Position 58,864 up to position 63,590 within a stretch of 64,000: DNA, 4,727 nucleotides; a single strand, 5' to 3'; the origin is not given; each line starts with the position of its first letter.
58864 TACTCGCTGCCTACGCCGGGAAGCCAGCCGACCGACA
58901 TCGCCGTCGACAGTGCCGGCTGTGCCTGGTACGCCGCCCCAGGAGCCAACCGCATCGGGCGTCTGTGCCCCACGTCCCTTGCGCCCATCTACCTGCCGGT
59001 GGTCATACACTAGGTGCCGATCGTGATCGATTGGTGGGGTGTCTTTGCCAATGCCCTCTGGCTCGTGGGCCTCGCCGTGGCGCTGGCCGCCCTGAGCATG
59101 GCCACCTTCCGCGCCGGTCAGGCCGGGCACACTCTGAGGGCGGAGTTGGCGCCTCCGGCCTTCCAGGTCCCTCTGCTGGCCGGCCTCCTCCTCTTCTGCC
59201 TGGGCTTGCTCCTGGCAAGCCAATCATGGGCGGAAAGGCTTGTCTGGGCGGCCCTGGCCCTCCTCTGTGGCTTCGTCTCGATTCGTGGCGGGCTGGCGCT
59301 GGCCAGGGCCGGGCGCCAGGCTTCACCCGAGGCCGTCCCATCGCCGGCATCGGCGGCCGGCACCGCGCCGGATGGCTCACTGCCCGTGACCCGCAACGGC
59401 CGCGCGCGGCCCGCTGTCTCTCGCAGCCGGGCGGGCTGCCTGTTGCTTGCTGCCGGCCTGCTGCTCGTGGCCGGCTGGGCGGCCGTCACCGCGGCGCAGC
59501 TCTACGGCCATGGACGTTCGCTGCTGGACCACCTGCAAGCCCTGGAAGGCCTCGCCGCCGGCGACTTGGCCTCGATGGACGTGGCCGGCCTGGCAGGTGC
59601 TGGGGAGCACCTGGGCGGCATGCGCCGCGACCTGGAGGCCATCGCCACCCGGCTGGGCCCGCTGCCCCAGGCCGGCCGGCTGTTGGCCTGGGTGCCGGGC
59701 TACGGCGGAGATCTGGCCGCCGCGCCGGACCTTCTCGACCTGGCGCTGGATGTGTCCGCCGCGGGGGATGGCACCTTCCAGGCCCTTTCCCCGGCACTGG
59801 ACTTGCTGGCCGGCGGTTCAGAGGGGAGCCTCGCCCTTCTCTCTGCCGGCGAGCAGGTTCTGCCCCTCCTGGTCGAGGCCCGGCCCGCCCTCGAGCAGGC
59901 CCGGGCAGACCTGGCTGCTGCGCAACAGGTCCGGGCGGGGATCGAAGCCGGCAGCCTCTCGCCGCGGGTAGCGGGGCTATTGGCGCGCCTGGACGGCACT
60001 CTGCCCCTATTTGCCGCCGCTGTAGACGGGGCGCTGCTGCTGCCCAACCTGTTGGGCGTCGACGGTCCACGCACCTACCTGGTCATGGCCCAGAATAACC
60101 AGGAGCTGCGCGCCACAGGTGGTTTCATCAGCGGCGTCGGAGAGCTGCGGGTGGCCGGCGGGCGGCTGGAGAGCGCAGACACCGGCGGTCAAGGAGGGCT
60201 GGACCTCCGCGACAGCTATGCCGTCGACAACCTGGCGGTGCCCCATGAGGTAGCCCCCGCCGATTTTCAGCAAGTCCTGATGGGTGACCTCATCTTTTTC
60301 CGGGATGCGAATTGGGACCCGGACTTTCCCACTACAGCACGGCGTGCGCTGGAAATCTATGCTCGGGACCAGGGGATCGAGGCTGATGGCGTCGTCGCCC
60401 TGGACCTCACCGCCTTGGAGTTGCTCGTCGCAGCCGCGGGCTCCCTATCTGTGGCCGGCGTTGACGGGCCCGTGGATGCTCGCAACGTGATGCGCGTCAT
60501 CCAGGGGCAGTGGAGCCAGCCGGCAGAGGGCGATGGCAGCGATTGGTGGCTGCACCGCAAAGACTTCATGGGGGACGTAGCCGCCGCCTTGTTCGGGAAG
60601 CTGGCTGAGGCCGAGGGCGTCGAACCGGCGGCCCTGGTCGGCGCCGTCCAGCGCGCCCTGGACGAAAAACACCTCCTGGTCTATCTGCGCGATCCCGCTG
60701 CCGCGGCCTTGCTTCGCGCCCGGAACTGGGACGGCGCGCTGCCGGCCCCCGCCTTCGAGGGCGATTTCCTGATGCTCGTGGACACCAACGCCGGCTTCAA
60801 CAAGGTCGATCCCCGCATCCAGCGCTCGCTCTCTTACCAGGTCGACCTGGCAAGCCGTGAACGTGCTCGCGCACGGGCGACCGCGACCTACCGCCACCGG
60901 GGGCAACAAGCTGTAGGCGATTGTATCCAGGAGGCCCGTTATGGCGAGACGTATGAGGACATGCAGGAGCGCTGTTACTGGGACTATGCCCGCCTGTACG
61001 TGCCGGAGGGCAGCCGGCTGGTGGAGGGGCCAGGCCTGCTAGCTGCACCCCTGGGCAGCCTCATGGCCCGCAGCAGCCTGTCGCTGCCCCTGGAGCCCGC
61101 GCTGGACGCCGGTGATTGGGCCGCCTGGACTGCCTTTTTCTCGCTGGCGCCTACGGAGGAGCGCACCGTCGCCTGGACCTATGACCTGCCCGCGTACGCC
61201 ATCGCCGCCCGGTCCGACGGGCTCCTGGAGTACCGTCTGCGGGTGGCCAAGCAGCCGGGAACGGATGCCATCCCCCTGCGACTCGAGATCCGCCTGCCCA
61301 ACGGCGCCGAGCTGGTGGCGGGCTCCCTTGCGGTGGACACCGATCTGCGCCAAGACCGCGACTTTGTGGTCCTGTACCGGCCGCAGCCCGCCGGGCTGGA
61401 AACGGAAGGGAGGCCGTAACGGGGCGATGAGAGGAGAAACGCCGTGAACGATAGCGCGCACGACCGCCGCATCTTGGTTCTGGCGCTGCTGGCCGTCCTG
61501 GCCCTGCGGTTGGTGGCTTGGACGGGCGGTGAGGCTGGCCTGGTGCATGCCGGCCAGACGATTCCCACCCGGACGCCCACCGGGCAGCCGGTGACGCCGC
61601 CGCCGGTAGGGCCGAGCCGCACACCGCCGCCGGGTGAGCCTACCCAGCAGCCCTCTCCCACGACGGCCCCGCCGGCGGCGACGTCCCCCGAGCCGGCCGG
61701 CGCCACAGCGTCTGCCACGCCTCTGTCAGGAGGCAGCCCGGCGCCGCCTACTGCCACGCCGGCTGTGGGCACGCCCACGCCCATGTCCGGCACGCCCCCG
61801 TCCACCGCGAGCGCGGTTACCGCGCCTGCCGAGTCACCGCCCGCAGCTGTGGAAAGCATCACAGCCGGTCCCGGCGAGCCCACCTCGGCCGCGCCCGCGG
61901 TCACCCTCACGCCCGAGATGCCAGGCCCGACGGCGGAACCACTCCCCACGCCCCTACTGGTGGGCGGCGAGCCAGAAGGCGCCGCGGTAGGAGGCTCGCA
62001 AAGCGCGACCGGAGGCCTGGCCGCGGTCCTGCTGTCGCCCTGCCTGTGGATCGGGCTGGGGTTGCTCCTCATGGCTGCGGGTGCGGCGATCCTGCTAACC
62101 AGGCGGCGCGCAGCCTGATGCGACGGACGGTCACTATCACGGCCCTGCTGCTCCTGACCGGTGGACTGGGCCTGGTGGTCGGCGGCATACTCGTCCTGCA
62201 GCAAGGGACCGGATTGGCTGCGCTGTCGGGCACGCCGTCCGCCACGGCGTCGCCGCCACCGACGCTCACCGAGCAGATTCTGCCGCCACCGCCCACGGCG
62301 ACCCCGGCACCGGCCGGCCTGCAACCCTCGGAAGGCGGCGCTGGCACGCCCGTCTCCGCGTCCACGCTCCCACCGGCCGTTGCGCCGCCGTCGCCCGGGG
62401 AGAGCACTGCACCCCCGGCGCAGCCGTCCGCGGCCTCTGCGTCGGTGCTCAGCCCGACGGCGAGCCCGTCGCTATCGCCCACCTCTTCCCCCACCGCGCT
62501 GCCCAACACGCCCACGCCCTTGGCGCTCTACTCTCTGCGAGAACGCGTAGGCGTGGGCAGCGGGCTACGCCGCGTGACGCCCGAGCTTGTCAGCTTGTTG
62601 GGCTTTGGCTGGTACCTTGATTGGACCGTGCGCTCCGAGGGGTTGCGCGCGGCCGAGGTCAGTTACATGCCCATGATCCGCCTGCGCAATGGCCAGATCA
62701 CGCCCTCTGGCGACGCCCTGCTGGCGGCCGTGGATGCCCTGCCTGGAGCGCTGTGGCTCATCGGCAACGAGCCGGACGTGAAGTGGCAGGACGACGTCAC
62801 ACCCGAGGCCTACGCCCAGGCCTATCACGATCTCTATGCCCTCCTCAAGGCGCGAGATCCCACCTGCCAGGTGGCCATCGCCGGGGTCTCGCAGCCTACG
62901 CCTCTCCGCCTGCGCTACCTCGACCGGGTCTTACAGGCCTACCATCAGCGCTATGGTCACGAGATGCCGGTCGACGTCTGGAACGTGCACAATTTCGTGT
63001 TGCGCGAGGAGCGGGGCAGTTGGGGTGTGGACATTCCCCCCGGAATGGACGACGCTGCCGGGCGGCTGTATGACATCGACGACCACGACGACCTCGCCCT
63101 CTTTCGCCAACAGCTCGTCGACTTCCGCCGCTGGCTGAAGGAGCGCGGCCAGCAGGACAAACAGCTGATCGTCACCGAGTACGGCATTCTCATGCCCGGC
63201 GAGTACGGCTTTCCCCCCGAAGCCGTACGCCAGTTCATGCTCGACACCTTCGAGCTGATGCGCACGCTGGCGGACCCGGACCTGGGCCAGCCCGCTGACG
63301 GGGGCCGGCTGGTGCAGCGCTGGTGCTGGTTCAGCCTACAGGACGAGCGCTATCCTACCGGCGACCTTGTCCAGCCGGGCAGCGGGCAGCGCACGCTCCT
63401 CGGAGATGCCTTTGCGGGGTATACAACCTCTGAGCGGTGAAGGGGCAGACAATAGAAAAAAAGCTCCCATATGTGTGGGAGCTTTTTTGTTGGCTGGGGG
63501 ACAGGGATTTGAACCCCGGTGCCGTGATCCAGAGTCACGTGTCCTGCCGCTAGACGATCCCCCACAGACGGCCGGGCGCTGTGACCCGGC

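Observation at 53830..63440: Distal operon block looks like a surface-glycoprotein / protein O-glycosylation system with co-encoded Pro/Thr-rich substrates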

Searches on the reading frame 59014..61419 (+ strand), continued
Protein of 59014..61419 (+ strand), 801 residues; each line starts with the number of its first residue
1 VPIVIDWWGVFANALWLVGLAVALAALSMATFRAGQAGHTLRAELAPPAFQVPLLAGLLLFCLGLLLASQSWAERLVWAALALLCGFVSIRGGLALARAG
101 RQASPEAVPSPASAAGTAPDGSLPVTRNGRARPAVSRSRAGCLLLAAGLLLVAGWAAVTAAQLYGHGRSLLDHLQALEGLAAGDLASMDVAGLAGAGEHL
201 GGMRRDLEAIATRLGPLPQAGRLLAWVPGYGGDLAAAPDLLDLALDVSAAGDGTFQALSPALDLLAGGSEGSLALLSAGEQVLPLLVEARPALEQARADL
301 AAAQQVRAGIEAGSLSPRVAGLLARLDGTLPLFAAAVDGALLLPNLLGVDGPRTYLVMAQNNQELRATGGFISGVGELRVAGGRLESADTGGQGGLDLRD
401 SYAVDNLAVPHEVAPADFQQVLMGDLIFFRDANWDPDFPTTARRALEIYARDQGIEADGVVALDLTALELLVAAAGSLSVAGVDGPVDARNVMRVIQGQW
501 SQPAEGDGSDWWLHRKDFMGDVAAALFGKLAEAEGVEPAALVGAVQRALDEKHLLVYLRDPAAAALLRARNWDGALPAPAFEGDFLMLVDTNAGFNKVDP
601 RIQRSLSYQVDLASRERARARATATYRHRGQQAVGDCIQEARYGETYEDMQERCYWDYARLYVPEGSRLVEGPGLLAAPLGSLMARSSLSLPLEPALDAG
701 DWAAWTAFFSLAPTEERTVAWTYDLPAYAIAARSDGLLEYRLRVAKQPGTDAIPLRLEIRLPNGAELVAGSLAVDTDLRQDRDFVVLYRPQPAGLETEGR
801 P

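Call 73: fold_search(model_id=the predicted structure, library=pdb)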
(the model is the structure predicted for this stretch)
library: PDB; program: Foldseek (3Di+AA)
matches with E <= 10: 381; with E <= 0.001: 2
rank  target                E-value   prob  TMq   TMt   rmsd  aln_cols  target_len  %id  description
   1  8pn9_E                5.7e-04  1.00  0.15  0.21   6.8       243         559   11  Structure of human oligosaccharyltransferase OST-A complex bound to NGI-1 (released 2024-05-08)
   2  6s7t_E                9.6e-04  1.00  0.15  0.26   8.4       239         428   10  Cryo-EM structure of human oligosaccharyltransferase complex OST-B (released 2019-12-18)
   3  8b6l_O                1.0e-03  1.00  0.15  0.19   8.3       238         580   10  Subtomogram average of the human Sec61-TRAP-OSTA-translocon (released 2022-12-07)
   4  6s7o_E                1.0e-03  1.00  0.14  0.19   7.8       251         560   11  Cryo-EM structure of human oligosaccharyltransferase complex OST-A (released 2019-12-18)
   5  3pe5_A                5.2e-03  1.00  0.17  0.43   7.4       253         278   13  Three-dimensional Structure of protein A7VV38_9CLOT from Clostridium leptum DSM 753, Northeast Structural Genomics Con (released 2010-11-10)
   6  3vdi                  1.4e-02  0.84  0.10  0.19  19.8       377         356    8  Structure of the FMO protein from Pelodictyon phaeum (released 2012-01-25)
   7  5h8z_A                1.6e-02  0.93  0.11  0.22  19.6       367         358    7  Crystal structure of the C49A C353A mutant Fenna-Matthews-Olson Protein from Chlorobaculum Tepidum (released 2016-05-18)
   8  6mez_B                2.1e-02  0.23  0.07  0.13  21.9       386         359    8  X-ray structure of the Fenna-Matthews-Olsen antenna complex from Prosthecochloris aestuarii (released 2019-03-13)
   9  3eoj                  2.6e-02  0.21  0.07  0.13  21.8       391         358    8  Fmo protein from Prosthecochloris Aestuarii 2K AT 1.3A Resolution (released 2009-05-12)
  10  3tel                  3.2e-02  1.00  0.17  0.32   7.1       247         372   12  LytR-CPS2A-Psr family protein with bound octaprenyl pyrophosphate lipid and manganese ion (released 2011-10-12)
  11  6mez_A                3.4e-02  0.25  0.08  0.16  21.6       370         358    8  X-ray structure of the Fenna-Matthews-Olsen antenna complex from Prosthecochloris aestuarii (released 2019-03-13)
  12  3nxh                  4.5e-02  1.00  0.15  0.49   8.4       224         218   10  Crystal Structure of the transcriptional regulator yvhJ from Bacillus subtilis. Northeast Structural Genomics Consortium (released 2010-08-04)
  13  6m32_E                4.9e-02  0.21  0.08  0.16  21.9       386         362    9  Cryo-EM structure of FMO-RC complex from green sulfur bacteria (released 2020-11-25)
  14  4bcl                  5.7e-02  0.75  0.11  0.23  18.5       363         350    7  FMO protein from Prosthecochloris aestuarii 2K at Room Temperature (released 1998-09-16)
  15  6m32_F                6.3e-02  0.21  0.08  0.16  21.1       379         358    9  Cryo-EM structure of FMO-RC complex from green sulfur bacteria (released 2020-11-25)
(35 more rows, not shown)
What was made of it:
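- The DUF4012 model matches three LCP crystal structures (call 73).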

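Call 74: search_solved_structures(query=A3, max_evalue=10, show_alignments=3)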
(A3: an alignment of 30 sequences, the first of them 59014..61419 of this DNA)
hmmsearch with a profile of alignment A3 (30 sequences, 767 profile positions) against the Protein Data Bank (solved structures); distinct sequences matched with E-value up to 10: 3.
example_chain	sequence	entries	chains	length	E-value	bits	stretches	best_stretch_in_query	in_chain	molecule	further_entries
8irv_R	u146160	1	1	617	0.021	16.2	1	19-157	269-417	Soluble cytochrome b562,D(1B) dopamine receptor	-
6xor_A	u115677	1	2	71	0.16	13.3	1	127-181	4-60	Protein swallow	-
8f2r_D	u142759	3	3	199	0.24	12.7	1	681-728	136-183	COMM domain-containing protein 4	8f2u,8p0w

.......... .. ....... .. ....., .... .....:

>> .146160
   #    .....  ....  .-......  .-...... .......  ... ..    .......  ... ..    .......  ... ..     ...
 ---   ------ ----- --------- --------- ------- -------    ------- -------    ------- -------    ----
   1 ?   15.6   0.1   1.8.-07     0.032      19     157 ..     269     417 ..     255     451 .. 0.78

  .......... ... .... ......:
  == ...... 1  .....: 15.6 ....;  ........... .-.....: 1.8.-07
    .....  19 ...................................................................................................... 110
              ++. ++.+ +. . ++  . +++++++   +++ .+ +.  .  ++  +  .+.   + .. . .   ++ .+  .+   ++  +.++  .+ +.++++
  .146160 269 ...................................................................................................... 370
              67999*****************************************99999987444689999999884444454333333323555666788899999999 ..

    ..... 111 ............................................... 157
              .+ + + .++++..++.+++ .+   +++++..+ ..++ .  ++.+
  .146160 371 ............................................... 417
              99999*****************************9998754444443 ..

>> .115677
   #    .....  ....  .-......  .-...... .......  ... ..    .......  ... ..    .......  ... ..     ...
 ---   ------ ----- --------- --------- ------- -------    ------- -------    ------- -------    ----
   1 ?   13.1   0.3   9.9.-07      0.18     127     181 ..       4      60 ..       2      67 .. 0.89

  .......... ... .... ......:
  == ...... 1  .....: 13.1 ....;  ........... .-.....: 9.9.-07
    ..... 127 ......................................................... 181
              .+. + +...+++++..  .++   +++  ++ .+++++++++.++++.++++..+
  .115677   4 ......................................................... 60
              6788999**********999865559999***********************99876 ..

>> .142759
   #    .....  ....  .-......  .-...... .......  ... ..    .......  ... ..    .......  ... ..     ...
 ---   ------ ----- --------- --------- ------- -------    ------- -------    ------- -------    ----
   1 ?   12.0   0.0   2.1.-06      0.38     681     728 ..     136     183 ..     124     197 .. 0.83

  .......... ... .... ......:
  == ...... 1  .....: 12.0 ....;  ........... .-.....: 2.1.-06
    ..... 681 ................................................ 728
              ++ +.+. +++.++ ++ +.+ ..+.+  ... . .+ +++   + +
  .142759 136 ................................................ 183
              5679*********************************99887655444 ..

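Call 75: search_protein_families(library=pfam, alignment_id=A3, max_evalue=10)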
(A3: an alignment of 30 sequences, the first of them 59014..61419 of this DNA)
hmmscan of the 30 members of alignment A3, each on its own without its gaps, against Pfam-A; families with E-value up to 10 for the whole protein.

A. member 1, window:59014-61419:+ (801 aa): 1 family
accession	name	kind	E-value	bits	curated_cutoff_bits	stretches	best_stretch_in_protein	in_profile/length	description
PF13196.11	DUF4012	-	2.7e-31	109.5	28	1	350-497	1-140/144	Protein of unknown function (DUF4012)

B. families by the number of members that match (of 30 scanned): 30 families (the first 25 are shown)
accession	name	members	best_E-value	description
PF13196.11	DUF4012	30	3e-39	Protein of unknown function (DUF4012)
PF03994.20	DUF350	4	0.0065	Domain of Unknown Function (DUF350)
PF25392.1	MS_channel_TM1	3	0.058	Mechanosensitive ion channel, transmembrane helix 1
PF07690.21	MFS_1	2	0.4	Major Facilitator Superfamily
PF18920.5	DUF5671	1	0.0034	Domain of unknown function (DUF5671)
PF11317.13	DUF3119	1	0.006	Protein of unknown function (DUF3119)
PF07332.16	Phage_holin_3_6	1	0.012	Putative Actinobacterial Holin-X, holin superfamily III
PF11862.13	DUF3382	1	0.044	Domain of unknown function (DUF3382)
PF09925.14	DUF2157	1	0.056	Predicted membrane protein (DUF2157)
PF09829.14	DUF2057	1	0.061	Uncharacterized protein conserved in bacteria (DUF2057)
PF08428.16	Rib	1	0.064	Rib domain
PF13567.11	DUF4131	1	0.076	Domain of unknown function (DUF4131)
PF08874.15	DUF1835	1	0.077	Domain of unknown function (DUF1835)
PF16238.11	DUF4897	1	0.12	Domain of unknown function (DUF4897)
PF13099.11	DUF3944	1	0.13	Domain of unknown function (DUF3944)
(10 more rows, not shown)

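Call 107: search_protein_representatives(alignment_id=A3)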
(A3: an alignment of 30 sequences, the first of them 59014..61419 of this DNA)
Query: 30 sequences, 767 profile positions. Proteins with E-value up to 0.001 (for the whole library): 15087; up to 1e-10: 12198; up to 1e-30: 6449. The best 150 are listed.
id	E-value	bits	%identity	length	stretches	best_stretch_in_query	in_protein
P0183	0.0e+00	1093.6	-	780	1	1-764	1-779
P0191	1.3e-296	1002.3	-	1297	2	91-762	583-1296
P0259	6.3e-264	894.2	-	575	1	192-765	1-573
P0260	7.7e-262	887.4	-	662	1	99-761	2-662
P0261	5.2e-247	838.3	-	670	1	99-765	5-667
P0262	1.3e-240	817.2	-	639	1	101-733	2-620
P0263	2.3e-234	796.5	-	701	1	89-762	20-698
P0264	5.0e-234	795.4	-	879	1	111-764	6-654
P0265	3.2e-229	779.5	-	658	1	100-761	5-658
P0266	2.4e-224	763.4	-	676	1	100-761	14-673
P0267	5.0e-217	739.2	-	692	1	109-761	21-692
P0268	1.4e-216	737.7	-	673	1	105-759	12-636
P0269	3.4e-216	736.4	-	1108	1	74-762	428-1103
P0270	1.5e-213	727.6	-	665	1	92-761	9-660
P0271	3.5e-213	726.4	-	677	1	108-761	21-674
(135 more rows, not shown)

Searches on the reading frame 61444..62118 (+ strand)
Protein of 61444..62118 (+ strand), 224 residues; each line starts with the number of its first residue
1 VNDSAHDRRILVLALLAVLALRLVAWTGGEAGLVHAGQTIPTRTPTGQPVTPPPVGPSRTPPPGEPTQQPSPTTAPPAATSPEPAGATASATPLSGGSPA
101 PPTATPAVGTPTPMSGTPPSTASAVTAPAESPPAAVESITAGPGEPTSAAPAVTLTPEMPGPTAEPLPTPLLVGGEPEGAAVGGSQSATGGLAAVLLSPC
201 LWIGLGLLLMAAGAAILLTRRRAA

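Call 4: search_protein_families(library=pfam, proteins=[window:61444-62118:+], max_evalue=0.01)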
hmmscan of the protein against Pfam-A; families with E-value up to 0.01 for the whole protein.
window:61444-62118:+ (224 aa): 0 families

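Call 11: search_protein_families(library=ncbifam, proteins=[window:61444-62118:+], max_evalue=0.1)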
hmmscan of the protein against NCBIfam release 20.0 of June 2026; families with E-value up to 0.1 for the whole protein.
window:61444-62118:+ (224 aa): 3 families
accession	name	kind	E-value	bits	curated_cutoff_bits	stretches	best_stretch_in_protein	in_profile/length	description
NF053845.1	CoaP_CTERM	equivalog_domain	0.0036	16.9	35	1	201-223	11-34/35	choice-of-anchor protein CoaP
NF058582.1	Microco_LAVTG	domain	0.017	15.2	27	1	202-222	13-33/34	LAVTG motif-containing sortase-dependent surface protein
NF058670.1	sorting_LPXTATN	domain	0.054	13.8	32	0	202-222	11-31/32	LPxTATN C-terminal sorting signal domain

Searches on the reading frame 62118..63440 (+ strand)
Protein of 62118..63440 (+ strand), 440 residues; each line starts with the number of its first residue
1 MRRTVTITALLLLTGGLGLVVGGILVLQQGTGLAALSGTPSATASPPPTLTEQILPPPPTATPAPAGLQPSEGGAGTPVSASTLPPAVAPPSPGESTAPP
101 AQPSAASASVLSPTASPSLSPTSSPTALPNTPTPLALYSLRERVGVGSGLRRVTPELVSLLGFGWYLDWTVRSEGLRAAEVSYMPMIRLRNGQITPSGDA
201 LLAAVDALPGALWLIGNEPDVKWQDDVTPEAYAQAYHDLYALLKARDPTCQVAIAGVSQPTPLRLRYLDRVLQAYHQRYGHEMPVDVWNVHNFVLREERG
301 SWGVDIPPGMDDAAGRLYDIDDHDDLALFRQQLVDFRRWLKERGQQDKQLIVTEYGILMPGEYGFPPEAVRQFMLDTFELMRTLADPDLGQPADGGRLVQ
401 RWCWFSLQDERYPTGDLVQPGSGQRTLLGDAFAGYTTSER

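Call 4: search_protein_families(library=pfam, proteins=[window:62118-63440:+], max_evalue=0.01)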
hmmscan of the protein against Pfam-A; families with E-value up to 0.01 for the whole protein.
window:62118-63440:+ (440 aa): 1 family
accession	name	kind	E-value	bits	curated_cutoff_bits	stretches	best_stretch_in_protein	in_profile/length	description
PF11790.14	Glyco_hydro_cc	-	3.3e-07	30.6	21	1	163-293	20-144/237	Glycosyl hydrolase catalytic core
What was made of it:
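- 62118..63440 (+): Membrane-anchored glycoside hydrolase: TM anchor, conserved TE(Q/P)ILPPPPT motif, Pro/Thr/Ser linker, and a Glyco_hydro_cc catalytic domain (NEPD and TEYG). Pfam E 3e-7 (call 4).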

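Call 11: search_protein_families(library=ncbifam, proteins=[window:62118-63440:+], max_evalue=0.1)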
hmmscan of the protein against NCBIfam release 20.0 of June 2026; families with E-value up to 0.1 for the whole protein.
window:62118-63440:+ (440 aa): 2 families
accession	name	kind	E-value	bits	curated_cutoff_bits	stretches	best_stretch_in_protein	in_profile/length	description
NF051901.1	ArabsyFurArfAAgro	equivalog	0.044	12.7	625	1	212-260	166-215/502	arabinosylfuranosidase ArfA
NF033761.1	gliding_GltJ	equivalog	0.063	12.3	450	1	18-130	375-490/671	adventurous gliding motility protein GltJ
